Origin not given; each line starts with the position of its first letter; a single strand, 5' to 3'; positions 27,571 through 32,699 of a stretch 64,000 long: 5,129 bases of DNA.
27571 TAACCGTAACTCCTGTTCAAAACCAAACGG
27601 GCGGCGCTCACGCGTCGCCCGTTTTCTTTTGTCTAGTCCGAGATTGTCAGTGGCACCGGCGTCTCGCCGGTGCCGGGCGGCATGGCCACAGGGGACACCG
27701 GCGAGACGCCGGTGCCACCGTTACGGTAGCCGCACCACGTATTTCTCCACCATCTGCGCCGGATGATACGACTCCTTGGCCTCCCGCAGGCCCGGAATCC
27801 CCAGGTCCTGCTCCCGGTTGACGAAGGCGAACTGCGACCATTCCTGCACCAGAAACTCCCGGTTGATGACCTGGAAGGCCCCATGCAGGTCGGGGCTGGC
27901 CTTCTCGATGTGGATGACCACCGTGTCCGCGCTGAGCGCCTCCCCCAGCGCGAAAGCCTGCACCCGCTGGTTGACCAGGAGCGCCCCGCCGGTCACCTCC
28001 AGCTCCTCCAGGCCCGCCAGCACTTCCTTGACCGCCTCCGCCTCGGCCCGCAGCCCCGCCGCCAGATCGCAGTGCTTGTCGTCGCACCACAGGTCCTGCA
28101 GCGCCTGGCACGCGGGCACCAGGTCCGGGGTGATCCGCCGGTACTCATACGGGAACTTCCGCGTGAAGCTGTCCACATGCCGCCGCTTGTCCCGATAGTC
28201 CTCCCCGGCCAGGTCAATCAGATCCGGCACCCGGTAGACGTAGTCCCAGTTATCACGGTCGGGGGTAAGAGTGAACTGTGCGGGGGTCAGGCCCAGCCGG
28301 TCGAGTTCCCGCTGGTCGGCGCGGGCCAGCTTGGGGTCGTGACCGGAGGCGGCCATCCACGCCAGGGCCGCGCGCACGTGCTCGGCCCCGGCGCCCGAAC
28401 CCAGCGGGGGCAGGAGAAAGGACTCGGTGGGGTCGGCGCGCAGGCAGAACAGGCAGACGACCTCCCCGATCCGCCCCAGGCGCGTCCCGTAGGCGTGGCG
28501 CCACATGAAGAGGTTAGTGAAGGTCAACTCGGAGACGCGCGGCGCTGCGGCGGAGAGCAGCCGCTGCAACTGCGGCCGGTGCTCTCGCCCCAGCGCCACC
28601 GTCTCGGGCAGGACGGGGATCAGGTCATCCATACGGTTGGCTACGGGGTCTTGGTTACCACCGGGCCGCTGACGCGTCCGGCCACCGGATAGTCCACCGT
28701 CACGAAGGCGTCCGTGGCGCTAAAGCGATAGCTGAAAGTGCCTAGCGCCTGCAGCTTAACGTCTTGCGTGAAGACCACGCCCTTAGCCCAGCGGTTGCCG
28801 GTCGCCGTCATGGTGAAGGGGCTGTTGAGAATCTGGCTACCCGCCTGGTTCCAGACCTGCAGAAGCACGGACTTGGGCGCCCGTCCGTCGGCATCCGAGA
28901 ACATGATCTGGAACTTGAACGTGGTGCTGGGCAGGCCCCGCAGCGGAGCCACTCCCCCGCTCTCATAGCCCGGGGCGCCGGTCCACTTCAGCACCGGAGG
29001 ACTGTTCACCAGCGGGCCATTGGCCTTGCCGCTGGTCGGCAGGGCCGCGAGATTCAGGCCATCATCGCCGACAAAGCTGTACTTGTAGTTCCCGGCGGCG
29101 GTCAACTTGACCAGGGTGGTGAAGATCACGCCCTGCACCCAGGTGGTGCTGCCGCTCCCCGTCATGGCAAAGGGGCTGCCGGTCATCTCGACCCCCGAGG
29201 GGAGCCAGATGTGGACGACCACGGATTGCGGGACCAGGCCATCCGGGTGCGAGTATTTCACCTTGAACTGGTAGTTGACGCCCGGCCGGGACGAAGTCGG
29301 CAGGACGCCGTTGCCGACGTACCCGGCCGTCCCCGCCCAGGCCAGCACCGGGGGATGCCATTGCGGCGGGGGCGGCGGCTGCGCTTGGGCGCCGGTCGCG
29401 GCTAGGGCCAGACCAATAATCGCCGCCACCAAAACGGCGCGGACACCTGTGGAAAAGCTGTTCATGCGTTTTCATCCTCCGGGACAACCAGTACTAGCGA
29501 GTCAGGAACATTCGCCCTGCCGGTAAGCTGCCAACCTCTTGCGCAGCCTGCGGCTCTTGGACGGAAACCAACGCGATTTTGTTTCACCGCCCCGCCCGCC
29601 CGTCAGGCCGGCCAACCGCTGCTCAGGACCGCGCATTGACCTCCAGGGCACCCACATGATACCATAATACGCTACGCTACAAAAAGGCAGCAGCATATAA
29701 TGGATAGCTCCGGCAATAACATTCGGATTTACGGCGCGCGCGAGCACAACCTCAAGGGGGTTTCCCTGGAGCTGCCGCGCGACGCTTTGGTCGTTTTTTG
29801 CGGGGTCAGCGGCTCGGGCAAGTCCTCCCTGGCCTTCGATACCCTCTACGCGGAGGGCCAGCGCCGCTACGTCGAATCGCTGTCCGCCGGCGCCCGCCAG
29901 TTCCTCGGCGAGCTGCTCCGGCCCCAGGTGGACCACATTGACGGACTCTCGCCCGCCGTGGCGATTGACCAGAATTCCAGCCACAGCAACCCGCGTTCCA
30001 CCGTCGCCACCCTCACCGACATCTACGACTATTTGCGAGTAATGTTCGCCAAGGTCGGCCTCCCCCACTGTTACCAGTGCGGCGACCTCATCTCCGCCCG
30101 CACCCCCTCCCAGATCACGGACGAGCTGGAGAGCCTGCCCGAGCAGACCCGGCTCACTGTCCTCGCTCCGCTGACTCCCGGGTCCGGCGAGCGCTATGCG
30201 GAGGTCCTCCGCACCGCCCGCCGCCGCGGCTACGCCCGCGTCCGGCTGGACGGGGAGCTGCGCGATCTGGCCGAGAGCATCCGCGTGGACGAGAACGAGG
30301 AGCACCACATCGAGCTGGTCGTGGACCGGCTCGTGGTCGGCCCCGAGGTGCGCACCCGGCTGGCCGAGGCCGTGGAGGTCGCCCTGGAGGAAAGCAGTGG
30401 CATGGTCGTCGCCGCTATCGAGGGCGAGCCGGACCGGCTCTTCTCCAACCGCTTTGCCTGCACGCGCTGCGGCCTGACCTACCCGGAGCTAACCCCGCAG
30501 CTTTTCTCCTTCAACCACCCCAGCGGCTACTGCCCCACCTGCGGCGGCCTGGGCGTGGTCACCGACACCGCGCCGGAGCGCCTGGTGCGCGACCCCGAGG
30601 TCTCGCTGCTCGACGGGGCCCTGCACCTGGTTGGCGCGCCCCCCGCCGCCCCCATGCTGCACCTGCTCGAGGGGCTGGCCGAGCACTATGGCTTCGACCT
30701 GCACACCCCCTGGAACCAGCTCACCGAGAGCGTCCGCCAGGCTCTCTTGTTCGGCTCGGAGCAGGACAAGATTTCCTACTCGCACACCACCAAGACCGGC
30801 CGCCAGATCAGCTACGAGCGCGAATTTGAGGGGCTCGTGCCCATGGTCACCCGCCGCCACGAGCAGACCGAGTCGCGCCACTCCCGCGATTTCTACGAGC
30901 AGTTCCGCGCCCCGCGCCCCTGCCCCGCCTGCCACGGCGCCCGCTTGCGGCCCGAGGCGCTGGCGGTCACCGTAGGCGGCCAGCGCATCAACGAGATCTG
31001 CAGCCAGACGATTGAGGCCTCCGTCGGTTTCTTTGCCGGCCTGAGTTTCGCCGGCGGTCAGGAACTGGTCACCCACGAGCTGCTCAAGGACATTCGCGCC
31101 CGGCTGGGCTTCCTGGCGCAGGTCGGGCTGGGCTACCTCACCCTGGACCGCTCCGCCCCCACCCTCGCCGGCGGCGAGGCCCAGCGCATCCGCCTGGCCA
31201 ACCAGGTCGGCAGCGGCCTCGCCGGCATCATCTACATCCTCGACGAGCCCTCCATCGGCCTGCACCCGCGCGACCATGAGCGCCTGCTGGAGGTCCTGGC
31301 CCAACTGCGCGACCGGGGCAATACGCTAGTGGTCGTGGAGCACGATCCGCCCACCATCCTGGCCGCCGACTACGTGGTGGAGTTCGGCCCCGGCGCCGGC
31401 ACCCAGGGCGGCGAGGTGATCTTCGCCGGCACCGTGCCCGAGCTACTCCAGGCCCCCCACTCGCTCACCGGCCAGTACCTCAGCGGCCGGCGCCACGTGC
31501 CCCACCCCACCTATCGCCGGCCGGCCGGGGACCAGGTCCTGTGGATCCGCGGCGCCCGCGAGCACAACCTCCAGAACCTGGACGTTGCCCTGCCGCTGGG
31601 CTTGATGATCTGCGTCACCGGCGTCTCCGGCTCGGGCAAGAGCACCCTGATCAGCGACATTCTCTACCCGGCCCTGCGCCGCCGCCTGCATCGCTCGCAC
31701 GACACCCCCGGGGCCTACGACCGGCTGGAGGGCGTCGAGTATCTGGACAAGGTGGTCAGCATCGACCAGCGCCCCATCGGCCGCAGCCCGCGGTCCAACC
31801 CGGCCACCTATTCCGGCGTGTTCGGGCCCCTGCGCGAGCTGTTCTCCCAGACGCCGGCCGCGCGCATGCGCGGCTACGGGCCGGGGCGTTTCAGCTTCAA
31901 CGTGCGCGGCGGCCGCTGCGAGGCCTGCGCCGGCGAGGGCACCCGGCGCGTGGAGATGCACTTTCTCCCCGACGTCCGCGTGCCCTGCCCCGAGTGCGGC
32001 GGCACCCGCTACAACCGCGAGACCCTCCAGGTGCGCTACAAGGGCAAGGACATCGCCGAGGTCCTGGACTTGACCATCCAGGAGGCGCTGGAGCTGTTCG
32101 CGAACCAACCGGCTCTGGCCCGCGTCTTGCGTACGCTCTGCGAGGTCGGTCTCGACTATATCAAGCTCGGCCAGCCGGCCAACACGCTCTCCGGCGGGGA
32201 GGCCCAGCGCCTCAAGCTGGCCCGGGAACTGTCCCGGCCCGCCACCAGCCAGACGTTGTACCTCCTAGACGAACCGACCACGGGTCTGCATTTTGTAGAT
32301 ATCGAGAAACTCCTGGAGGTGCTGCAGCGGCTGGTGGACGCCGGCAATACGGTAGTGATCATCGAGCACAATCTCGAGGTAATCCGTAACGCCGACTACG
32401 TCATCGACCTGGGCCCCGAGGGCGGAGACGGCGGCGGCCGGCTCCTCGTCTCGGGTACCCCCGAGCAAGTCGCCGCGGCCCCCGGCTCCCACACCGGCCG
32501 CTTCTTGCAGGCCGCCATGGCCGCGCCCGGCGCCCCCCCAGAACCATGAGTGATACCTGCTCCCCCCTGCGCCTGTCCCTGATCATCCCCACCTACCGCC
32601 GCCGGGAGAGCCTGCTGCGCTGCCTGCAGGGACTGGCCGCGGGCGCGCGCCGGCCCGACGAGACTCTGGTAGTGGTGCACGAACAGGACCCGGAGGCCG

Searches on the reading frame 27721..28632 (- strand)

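Call 50: search_protein_families(library=pfam, proteins=[window:27721-28632:-], max_evalue=0.00001)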
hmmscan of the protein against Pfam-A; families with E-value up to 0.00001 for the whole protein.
window:27721-28632:- (303 aa): 1 family
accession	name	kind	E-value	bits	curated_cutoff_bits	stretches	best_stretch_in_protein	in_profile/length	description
PF09924.15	LPG_synthase_C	-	1.6e-49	169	27.5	1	31-300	6-297/298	Phosphatidylglycerol lysyltransferase, C-terminal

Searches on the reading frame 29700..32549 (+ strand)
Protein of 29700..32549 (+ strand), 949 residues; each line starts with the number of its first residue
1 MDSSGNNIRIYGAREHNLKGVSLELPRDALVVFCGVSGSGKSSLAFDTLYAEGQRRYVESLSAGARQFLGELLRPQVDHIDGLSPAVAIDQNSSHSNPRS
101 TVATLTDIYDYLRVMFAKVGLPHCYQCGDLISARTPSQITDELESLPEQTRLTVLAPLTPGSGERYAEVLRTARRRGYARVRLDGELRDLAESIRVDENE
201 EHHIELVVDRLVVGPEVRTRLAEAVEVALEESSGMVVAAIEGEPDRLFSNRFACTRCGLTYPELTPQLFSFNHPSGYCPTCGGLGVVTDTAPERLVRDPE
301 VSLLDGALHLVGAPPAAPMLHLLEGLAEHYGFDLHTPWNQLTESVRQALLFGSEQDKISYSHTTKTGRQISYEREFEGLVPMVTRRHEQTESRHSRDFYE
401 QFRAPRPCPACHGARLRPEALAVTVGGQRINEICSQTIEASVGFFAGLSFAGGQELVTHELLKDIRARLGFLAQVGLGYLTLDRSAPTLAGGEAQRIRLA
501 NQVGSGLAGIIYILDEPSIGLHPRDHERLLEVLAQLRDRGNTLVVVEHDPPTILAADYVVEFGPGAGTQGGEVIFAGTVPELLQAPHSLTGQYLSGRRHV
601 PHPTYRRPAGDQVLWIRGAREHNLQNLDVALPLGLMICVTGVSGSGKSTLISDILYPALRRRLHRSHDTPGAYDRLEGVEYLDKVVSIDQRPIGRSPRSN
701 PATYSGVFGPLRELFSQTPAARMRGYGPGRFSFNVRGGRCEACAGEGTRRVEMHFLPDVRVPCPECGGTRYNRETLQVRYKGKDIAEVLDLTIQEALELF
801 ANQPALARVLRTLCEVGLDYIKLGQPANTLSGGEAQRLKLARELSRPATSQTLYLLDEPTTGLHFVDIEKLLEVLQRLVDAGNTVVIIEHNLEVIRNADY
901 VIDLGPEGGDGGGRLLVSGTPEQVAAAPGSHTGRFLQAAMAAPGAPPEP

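Call 50: search_protein_families(library=pfam, proteins=[window:29700-32549:+], max_evalue=0.00001)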
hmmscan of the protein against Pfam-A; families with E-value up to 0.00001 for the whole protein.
window:29700-32549:+ (949 aa): 9 families
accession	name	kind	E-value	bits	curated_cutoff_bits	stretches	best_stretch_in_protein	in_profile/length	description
PF17760.6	UvrA_inter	-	4.3e-31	107.4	23.3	1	135-240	2-107/109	UvrA interaction domain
PF17755.6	UvrA_DNA-bind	-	3.7e-27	95.2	23.2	1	292-401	2-110/110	UvrA DNA-binding domain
PF00005.33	ABC_tran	-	1.5e-19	71.4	25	0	792-861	75-137/137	ABC transporter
PF13304.12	AAA_21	-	2.2e-09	38.3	27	0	826-891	234-299/304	AAA domain, putative AbiEii toxin, Type IV TA system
PF20703.3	nSTAND1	-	1.5e-07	31.9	27.1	0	10-87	15-88/379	Novel STAND NTPase 1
PF13555.12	AAA_29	-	1.5e-06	28.3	27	0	634-658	23-49/61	P-loop containing region of AAA domain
PF13191.12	AAA_16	-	2.8e-06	28.4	32.6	0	633-662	23-52/167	AAA ATPase domain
PF13671.12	AAA_33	-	3.6e-06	27.8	27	0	30-45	1-16/143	AAA domain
PF03193.22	RsgA_GTPase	-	6.5e-06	26.5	30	0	609-655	82-127/174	RsgA GTPase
